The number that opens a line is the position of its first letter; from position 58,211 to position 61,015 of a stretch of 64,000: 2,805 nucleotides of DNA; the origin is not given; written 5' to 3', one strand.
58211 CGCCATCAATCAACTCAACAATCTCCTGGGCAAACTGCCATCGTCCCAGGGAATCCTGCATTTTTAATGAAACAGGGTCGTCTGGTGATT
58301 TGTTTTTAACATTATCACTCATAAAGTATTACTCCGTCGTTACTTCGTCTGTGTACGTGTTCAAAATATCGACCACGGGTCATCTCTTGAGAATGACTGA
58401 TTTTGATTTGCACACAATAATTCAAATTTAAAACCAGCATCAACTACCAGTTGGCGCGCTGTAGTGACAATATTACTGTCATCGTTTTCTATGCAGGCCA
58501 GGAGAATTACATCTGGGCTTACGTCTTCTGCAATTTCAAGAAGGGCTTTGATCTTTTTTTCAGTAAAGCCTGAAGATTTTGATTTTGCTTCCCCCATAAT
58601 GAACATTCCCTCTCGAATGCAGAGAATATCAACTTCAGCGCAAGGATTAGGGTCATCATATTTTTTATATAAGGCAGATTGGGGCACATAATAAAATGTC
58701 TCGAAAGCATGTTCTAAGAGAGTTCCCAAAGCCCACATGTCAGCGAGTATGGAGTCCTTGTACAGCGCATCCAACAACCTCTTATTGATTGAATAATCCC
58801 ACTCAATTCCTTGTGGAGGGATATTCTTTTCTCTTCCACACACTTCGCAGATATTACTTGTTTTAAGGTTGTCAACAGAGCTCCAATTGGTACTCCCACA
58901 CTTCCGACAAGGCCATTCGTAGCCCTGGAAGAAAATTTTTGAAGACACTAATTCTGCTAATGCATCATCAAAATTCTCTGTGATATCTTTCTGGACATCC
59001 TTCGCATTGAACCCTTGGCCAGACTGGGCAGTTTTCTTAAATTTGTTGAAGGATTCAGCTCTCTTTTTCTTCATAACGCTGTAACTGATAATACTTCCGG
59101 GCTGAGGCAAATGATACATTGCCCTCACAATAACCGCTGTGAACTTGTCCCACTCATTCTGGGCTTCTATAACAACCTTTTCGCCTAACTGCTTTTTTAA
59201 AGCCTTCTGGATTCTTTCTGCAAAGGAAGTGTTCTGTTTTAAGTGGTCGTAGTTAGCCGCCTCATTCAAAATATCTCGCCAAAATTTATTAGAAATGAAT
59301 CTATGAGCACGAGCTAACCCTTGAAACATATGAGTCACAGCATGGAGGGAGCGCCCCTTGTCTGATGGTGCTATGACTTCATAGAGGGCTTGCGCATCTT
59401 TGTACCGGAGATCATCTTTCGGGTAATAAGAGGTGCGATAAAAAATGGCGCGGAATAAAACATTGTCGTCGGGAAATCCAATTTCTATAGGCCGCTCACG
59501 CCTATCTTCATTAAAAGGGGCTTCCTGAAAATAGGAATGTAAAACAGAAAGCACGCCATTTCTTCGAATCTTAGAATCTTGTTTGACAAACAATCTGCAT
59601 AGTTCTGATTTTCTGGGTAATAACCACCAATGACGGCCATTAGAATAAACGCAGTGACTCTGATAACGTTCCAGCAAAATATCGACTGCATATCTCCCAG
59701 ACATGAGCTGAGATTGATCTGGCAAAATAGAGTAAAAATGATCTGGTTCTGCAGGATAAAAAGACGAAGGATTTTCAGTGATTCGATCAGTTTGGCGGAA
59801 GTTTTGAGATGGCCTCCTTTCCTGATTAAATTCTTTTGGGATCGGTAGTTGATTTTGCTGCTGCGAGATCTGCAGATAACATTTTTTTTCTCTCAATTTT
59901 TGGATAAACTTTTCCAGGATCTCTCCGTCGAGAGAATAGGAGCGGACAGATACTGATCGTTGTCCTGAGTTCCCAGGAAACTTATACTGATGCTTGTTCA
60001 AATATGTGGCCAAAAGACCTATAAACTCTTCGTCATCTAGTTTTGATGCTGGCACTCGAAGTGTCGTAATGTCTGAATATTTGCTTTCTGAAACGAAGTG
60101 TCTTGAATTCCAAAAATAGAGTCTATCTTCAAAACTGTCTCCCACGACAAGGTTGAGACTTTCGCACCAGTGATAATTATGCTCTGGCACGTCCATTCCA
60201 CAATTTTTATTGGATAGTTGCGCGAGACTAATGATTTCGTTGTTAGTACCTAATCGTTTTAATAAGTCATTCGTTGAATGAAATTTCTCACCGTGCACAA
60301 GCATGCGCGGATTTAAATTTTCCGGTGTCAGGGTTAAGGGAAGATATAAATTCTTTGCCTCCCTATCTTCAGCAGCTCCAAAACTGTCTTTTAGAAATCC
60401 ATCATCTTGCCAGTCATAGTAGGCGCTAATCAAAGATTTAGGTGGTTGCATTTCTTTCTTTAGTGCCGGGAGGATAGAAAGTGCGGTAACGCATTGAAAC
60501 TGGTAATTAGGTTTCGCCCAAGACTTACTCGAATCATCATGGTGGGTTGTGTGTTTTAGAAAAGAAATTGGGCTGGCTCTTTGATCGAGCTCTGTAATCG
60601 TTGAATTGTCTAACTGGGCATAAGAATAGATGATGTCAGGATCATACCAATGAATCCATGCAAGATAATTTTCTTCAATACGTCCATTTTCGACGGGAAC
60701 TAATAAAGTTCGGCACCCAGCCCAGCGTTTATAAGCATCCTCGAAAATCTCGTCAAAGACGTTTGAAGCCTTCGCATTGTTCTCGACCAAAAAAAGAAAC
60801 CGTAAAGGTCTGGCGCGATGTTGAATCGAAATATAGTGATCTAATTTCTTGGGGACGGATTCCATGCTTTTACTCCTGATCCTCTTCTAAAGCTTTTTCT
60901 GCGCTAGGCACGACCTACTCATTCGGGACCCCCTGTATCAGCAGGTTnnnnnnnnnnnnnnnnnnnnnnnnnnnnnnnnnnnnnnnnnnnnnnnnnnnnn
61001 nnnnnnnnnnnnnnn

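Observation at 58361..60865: AT-rich orphan 834-aa protein with zinc ribbon plus PD-(D/E)xK-like C-terminus, wedged between an RM-like module and defence-gene debris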

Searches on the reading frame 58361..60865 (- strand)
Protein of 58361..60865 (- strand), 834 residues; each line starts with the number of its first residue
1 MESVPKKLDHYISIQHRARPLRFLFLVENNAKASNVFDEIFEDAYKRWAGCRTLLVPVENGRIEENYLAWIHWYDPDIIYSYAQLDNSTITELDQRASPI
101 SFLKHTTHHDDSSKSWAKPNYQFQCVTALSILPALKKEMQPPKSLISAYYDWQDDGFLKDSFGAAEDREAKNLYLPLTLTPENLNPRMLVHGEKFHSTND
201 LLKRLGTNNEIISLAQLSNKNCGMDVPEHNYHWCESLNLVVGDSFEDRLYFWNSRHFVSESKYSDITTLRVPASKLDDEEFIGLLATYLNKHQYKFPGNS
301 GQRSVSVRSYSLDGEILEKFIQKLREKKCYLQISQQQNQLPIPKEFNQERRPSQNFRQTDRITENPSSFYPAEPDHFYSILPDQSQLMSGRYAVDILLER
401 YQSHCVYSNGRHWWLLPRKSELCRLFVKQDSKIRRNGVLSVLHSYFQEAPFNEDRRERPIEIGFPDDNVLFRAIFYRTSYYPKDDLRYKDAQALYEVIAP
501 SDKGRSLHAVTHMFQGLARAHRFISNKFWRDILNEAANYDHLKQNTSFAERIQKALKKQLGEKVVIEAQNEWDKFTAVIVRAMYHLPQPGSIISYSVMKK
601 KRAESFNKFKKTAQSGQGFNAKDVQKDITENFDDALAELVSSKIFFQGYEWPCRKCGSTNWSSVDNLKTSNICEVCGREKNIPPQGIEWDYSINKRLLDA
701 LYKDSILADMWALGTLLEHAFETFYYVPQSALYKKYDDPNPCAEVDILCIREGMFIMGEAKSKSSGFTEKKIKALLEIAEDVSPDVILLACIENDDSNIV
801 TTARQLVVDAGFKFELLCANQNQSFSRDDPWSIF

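Call 5: search_protein_families(library=pfam, proteins=[window:58361-60865:-], max_evalue=0.1)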
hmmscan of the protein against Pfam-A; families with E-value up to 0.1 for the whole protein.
window:58361-60865:- (834 aa): 1 family
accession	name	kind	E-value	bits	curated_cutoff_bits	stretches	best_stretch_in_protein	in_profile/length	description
PF08271.17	Zn_Ribbon_TF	-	0.095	12.7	29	0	653-689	3-40/43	TFIIB zinc-binding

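Call 6: search_protein_families(library=padloc, proteins=[window:58361-60865:-], max_evalue=0.1)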
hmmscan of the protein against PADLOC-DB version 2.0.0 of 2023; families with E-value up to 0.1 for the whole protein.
window:58361-60865:- (834 aa): 0 families

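Call 7: search_protein_families(library=ncbifam, proteins=[window:58361-60865:-], max_evalue=1)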
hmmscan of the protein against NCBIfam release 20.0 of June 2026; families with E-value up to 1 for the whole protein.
window:58361-60865:- (834 aa): 1 family
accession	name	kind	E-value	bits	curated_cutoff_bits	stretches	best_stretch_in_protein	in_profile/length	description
TIGR02605.1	CxxC_CxxC_SSSS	subfamily_domain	0.24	11.5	31.3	1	649-679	4-35/52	FmdB family zinc ribbon protein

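Call 8: search_solved_structures(query=window:58361-60865:-, max_evalue=10)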
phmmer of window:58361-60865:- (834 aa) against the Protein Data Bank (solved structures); distinct sequences matched with E-value up to 10: 0.

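Call 9: find_homologous_proteins(query=window:58361-60865:-)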
Query window:58361-60865:- (834 aa): 6 proteins with E <= 0.001 among 6725 candidates.
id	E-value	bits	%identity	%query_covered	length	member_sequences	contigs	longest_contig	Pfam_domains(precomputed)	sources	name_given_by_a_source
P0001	0.0e+0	1951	100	100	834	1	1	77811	-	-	-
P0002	3.4e-192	659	38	96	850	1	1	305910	-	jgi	jgi:hypothetical protein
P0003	7.9e-192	657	38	99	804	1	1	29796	-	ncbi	-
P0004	1.8e-183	630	36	100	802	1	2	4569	-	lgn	-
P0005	1.1e-68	250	26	98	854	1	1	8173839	-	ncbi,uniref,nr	ncbi:hypothetical protein [Bradyrhizobium nitroreducens]|uniref:hypothetical protein n=1 Tax=Bradyrh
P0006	1.3e-46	177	27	70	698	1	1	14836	-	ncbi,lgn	-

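Call 17: find_encoding_contigs(protein=P0002, flank=10000, max_places=3)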
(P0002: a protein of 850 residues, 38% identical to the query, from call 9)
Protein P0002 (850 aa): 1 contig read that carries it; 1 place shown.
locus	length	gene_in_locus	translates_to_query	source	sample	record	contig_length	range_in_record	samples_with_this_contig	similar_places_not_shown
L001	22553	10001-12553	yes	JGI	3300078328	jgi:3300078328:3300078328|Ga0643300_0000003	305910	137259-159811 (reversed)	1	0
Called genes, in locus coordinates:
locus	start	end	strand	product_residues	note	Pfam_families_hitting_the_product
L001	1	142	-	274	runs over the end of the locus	PF00106:adh_short, PF08659:KR, PF13561:adh_short_C2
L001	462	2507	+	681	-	PF01541:GIY-YIG, PF27096:UvrC_M, PF02151:UVR, PF22920:UvrC_RNaseH, PF08459:UvrC_RNaseH_dom, PF12826:HHH_2 (faint), PF14520:HHH_5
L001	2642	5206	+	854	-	PF13567:DUF4131, PF03772:Competence, PF00753:Lactamase_B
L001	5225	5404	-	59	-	-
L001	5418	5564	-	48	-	-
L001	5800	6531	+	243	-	PF00561:Abhydrolase_1, PF12697:Abhydrolase_6, PF12146:Hydrolase_4 (weak)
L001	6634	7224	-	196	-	PF04140:ICMT, PF04191:PEMT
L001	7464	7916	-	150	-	PF13577:SnoaL_4, PF12680:SnoaL_2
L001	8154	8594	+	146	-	PF01796:OB_ChsH2_C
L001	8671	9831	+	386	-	PF00108:Thiolase_N, PF00109:ketoacyl-synt (faint), PF22691:Thiolase_C_1, PF02803:Thiolase_C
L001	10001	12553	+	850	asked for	-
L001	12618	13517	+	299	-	PF04794:YdjC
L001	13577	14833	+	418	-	PF13393:tRNA-synt_His, PF00587:tRNA-synt_2b, PF03129:HGTP_anticodon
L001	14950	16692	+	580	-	PF01336:tRNA_anti-codon, PF00152:tRNA-synt_2, PF02938:GAD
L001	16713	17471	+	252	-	-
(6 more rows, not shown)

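Call 18: find_encoding_contigs(protein=P0003, flank=10000, max_places=3)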
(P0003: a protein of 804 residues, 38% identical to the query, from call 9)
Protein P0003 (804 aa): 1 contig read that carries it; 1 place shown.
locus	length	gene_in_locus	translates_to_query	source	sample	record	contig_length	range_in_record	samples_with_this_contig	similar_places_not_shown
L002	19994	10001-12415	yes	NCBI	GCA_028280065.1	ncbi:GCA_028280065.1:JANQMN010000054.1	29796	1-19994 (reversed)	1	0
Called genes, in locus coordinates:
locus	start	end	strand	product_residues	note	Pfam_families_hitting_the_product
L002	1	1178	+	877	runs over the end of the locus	PF03176:MMPL, PF02460:Patched (weak), PF12349:Sterol-sensing, PF03176:MMPL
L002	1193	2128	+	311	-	PF07044:DUF1329 (weak), PF17131:TP_0789-like, PF07044:DUF1329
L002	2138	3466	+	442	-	-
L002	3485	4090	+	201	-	PF17932:TetR_C_24 (faint), PF00440:TetR_N, PF16859:TetR_C_11 (weak), PF13977:TetR_C_6, PF17922:TetR_C_17 (weak), PF17938:TetR_C_29 (weak), PF16925:TetR_C_13 (weak)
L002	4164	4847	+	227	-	PF02470:MlaD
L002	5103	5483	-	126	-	-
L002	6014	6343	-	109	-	PF07238:PilZ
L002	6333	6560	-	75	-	-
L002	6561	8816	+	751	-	PF00089:Trypsin, PF13946:DUF4214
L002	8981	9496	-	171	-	-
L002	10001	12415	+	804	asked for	-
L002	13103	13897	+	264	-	PF13338:AbiEi_4 (weak)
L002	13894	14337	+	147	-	PF08843:AbiEii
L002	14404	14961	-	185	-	PF13384:HTH_23 (weak), PF13518:HTH_28, PF13551:HTH_29, PF13565:HTH_32 (weak)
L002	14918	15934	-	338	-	PF13551:HTH_29 (weak)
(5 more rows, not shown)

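Call 19: find_encoding_contigs(protein=P0005, flank=10000, max_places=3)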
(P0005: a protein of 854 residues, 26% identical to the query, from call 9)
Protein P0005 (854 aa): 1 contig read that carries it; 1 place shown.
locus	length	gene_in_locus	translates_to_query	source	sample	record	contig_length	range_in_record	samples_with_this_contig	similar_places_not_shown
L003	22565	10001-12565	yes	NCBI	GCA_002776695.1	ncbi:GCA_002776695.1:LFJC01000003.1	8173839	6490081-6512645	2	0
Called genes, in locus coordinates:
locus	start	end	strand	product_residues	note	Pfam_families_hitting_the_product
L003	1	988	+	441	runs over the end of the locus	PF02450:LCAT, PF07819:PGAP1 (weak), PF24096:DUF7379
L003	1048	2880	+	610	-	PF00656:Peptidase_C14 (faint), PF20028:VMAP-C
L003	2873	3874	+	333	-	PF00004:AAA (weak), PF07728:AAA_5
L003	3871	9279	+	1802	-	PF00072:Response_reg (weak), PF01590:GAF, PF13185:GAF_2, PF01590:GAF, PF13185:GAF_2, PF00708:Acylphosphatase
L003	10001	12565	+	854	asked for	-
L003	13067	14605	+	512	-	-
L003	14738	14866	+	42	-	-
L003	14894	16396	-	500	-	PF01266:DAO (weak), PF01494:FAD_binding_3 (faint), PF13450:NAD_binding_8, PF01593:Amino_oxidase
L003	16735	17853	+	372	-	-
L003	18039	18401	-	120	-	-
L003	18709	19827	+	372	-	-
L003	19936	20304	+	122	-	PF00581:Rhodanese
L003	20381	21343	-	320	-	PF14525:AraC_binding_2, PF12833:HTH_18, PF00165:HTH_AraC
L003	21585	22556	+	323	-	PF02653:BPD_transp_2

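Call 20: find_encoding_contigs(protein=P0006, flank=10000, max_places=3)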
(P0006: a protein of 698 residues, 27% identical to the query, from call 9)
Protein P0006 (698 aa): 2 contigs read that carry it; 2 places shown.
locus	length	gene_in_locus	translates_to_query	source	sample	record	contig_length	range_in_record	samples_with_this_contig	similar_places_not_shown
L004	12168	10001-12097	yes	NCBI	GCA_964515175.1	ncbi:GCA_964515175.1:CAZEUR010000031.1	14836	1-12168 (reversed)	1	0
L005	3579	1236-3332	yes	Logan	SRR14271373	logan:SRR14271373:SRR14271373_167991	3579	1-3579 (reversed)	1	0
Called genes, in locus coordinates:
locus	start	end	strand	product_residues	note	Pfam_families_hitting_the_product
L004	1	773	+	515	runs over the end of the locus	PF03219:TLC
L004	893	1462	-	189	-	PF00702:Hydrolase, PF08645:PNK3P (weak), PF13419:HAD_2, PF13242:Hydrolase_like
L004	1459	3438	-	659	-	PF00270:DEAD (weak), PF04851:ResIII, PF17757:UvrB_inter, PF27431:UvrB_3rd, PF00271:Helicase_C, PF12344:UvrB, PF02151:UVR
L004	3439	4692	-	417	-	PF01773:Nucleos_tra2_N, PF07670:Gate, PF07662:Nucleos_tra2_C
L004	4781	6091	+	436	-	PF02646:RmuC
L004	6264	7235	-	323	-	PF01210:NAD_Gly3P_dh_N, PF02558:ApbA (weak), PF03807:F420_oxidored (weak), PF07479:NAD_Gly3P_dh_C, PF20618:GPD_NAD_C_bact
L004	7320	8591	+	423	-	PF01595:CNNM, PF00571:CBS, PF03471:CorC_HlyC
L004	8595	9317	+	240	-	PF18912:DZR_2, PF00156:Pribosyltran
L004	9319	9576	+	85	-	PF05768:Glrx-like (weak), PF00462:Glutaredoxin, PF13417:GST_N_3 (weak), PF04908:SH3BGR (weak)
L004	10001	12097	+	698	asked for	-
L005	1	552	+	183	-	?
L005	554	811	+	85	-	PF05768:Glrx-like (weak), PF00462:Glutaredoxin, PF13417:GST_N_3 (weak), PF04908:SH3BGR (weak)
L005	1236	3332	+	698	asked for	-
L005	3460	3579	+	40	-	?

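Call 21: find_encoding_contigs(protein=P0004, flank=10000, max_places=3)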
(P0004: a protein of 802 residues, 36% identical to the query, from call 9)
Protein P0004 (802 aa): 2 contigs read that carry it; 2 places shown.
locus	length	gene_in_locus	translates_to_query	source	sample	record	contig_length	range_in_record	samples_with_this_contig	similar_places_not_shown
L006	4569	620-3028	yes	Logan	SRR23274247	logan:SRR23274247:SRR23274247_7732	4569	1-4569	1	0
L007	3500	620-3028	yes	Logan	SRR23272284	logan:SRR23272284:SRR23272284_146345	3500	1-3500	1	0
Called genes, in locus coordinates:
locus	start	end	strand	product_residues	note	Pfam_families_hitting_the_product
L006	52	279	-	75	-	-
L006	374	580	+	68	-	PF13560:HTH_31, PF12844:HTH_19, PF01381:HTH_3, PF13443:HTH_26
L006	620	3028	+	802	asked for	-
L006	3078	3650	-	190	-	PF01794:Ferric_reduct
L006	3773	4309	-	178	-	PF00080:Sod_Cu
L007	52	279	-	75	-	-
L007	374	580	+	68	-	PF13560:HTH_31, PF12844:HTH_19, PF01381:HTH_3, PF13443:HTH_26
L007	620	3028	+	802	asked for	-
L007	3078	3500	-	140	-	?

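Call 23: find_related_loci(query=A1, collection=genome_contigs, flank=10000)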
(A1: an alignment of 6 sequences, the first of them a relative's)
Query A1 (834 aa) in genome_contigs; peptide patterns used: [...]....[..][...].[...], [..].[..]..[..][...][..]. (x = any residue, [..] = any of these).
62 stretches matched a pattern; 15 encode a relative of the query (tblastn E <= 1e-3); 15 distinct loci.
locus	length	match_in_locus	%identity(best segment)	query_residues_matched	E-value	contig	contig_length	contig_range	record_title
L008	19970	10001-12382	38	8-832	0e+0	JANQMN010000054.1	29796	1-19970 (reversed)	MAG: Hahella sp. isolate PL25b_bin.18 k99_2920927, whole genome shotgun sequence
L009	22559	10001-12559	26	10-834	1e-80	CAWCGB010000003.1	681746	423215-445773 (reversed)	MAG: uncultured delta proteobacterium isolate MFD01231.bin.2.77 genome assembly, contig: contig_13168, whole genome shot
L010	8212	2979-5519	26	17-834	3e-79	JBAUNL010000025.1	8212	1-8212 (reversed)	MAG: Rhodomicrobium sp. isolate MFD04782_ilm_asm_bin11 k127_110486, whole genome shotgun sequence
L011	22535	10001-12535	25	17-831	2e-78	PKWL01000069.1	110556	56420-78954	MAG: Janthinobacterium sp. isolate palsa_998 73.20120500_P28.8_contig_183, whole genome shotgun sequence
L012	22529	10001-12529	25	18-831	1e-77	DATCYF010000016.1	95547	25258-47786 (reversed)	MAG TPA_asm: Rhizorhapis sp. isolate SMAG_U7458 k141_114092, whole genome shotgun sequence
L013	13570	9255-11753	27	17-817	1e-74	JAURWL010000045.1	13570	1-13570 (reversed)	MAG: Dehalococcoidales bacterium isolate E10_concoct.bin.145 E10_k141_563264, whole genome shotgun sequence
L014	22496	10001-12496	25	17-817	6e-74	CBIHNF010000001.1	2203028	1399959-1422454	MAG TPA_asm: uncultured Alphaproteobacteria bacterium isolate SRR18156212_concoct_42 genome assembly, contig: ERZ2733687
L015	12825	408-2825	26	17-793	5e-73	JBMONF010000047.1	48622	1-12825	MAG: Pseudomonadota bacterium isolate Betzabe_MAG069 MAG069_47, whole genome shotgun sequence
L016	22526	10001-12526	26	10-830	2e-70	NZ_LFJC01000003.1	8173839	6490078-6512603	Bradyrhizobium nitroreducens strain TSA1 Contig01, whole genome shotgun sequence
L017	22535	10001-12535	25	12-822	4e-69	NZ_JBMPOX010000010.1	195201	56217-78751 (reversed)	Undibacterium sp. Ji50W NODE_10_length_195201_cov_25.003604_10, whole genome shotgun sequence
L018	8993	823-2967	30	12-800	5e-52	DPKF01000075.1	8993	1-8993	MAG TPA_asm: Holosporales bacterium isolate UBA11393 contig_175835, whole genome shotgun sequence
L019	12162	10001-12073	27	12-815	2e-40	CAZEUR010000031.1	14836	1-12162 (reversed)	MAG TPA_asm: uncultured Holosporaceae bacterium isolate SRP292972_co1_107 genome assembly, contig: NODE_1736_length_1483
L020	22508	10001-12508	35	17-820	2e-25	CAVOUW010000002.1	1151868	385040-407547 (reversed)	MAG: uncultured delta proteobacterium isolate MFD10064.bin.1.24 genome assembly, contig: contig_896, whole genome shotgu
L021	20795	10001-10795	25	40-288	8e-21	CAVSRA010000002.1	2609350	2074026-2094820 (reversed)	MAG: uncultured Alphaproteobacteria bacterium isolate MFD04463.bin.2.25 genome assembly, contig: contig_13252, whole gen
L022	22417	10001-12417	36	43-815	4e-14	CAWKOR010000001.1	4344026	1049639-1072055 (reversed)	MAG: uncultured delta proteobacterium isolate MFD04944.bin.1.36 genome assembly, contig: contig_15114, whole genome shot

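Call 25: search_protein_representatives(alignment_id=A1)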
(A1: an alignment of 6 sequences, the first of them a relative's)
Query: 6 sequences, 832 profile positions. Proteins with E-value up to 0.001 (for the whole library): 2791; up to 1e-10: 1533; up to 1e-30: 614. The best 150 are listed.
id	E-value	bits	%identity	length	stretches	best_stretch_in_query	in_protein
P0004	0.0e+00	1266.2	-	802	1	1-832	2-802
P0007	6.5e-295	997.2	-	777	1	56-832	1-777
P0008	6.8e-269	911.1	-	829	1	3-832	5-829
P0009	9.1e-234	794.9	-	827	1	15-830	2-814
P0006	1.8e-220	751.0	-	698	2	11-576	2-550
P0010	1.3e-193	662.1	-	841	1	5-811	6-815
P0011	2.5e-186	638.0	-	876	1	9-828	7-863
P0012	3.3e-177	607.8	-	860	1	15-826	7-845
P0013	8.9e-170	583.3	-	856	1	15-825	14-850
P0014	3.7e-168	577.9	-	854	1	13-820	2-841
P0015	2.8e-163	561.8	-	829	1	6-763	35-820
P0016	1.3e-161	556.3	-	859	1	16-817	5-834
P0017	2.8e-160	551.8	-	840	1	6-812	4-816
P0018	1.9e-157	542.5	-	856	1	17-828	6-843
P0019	9.9e-157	540.1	-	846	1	12-814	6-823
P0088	7.2e-123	428.1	-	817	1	38-808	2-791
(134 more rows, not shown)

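Call 29: search_solved_structures(query=A2, max_evalue=10, show_alignments=3)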
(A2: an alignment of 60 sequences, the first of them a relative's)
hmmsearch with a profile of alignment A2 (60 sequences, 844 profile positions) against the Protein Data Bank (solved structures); distinct sequences matched with E-value up to 10: 6.
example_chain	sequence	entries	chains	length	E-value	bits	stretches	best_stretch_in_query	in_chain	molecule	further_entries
6e9t_B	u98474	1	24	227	0.051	14.9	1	571-648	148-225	DHF58 filament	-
5af6_F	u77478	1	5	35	0.084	14.2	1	653-687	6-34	TRABID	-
4s1z_F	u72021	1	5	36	0.15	13.4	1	653-687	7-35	Ubiquitin thioesterase ZRANB1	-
6e9z_B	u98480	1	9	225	1.2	10.4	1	570-648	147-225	DHF119 filament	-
1spw_A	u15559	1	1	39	1.9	9.8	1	658-687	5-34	Rubredoxin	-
6e9y_A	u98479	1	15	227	2.4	9.4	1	571-648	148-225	DHF38 filament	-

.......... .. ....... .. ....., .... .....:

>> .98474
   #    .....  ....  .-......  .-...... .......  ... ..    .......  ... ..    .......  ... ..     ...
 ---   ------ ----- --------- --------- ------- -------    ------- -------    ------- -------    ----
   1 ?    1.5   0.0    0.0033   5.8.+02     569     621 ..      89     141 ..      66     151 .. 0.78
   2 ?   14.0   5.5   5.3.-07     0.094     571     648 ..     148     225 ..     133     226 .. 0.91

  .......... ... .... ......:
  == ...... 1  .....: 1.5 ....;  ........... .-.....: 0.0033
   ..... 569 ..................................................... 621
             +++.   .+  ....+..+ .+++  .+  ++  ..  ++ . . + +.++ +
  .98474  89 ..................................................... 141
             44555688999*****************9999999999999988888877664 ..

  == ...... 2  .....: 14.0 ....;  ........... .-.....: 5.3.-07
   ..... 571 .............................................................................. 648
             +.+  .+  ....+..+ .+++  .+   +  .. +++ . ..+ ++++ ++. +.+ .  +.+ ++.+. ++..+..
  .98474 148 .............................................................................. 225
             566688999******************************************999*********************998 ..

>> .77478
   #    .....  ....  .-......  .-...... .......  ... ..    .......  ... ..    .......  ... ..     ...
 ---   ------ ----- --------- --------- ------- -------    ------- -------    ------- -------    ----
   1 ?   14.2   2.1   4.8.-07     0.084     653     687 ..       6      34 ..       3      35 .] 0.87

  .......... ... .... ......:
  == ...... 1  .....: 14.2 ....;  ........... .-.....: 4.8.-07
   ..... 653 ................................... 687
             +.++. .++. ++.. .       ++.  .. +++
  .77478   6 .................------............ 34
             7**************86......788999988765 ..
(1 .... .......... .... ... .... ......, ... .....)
